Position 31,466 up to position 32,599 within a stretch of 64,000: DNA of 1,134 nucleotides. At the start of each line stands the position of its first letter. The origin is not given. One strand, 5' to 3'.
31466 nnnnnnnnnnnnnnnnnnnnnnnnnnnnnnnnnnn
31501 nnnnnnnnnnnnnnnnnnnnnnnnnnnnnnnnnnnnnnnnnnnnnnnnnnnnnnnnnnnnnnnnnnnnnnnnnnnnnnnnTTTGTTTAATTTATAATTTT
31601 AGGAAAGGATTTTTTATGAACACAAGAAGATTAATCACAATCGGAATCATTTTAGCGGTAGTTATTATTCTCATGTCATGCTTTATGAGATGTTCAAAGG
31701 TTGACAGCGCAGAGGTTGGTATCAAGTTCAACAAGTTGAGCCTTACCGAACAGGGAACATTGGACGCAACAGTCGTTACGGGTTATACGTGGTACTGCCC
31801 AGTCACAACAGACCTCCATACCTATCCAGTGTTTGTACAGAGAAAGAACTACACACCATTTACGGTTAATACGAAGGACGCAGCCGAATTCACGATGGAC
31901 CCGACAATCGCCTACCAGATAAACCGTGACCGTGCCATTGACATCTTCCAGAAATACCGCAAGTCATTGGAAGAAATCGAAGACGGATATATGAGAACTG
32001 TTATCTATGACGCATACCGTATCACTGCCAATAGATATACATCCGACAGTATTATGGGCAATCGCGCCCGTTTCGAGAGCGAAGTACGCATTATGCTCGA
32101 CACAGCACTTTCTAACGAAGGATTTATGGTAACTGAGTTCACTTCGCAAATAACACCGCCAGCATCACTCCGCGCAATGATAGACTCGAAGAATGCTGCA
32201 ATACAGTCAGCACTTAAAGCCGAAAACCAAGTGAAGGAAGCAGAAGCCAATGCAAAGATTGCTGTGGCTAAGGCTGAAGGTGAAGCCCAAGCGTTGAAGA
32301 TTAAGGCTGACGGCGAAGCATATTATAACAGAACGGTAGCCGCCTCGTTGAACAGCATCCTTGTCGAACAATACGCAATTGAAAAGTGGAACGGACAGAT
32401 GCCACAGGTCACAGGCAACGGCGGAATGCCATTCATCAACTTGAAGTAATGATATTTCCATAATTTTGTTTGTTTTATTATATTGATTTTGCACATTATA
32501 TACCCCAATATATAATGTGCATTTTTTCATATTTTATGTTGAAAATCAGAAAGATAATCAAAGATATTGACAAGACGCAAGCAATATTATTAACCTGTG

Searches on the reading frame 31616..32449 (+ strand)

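Call 10: search_protein_families(library=pfam, proteins=[window:31616-32449:+], max_evalue=0.001)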
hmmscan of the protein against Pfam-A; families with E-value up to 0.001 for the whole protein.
window:31616-32449:+ (277 aa): 1 family
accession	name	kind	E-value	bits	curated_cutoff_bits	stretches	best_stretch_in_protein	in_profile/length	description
PF01145.31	Band_7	-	1.1e-18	68.4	23.6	1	28-211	2-174/176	SPFH domain / Band 7 family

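Call 25: search_protein_families(library=ncbifam, proteins=[window:31616-32449:+], max_evalue=0.001)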
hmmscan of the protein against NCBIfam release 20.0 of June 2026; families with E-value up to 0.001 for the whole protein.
window:31616-32449:+ (277 aa): 2 families
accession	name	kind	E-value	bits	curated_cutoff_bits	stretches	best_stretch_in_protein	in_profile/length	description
TIGR01933.1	hflK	equivalog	1.5e-08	34.5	159.4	1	46-245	15-206/261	FtsH protease activity modulator HflK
NF008181.0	PRK10930.1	equivalog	0.00023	20.1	660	1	5-242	79-299/419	FtsH protease activity modulator HflK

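Call 61: search_protein_families(library=padloc, proteins=[window:31616-32449:+], max_evalue=0.001)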
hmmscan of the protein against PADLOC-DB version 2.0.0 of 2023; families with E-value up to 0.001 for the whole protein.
window:31616-32449:+ (277 aa): 0 families
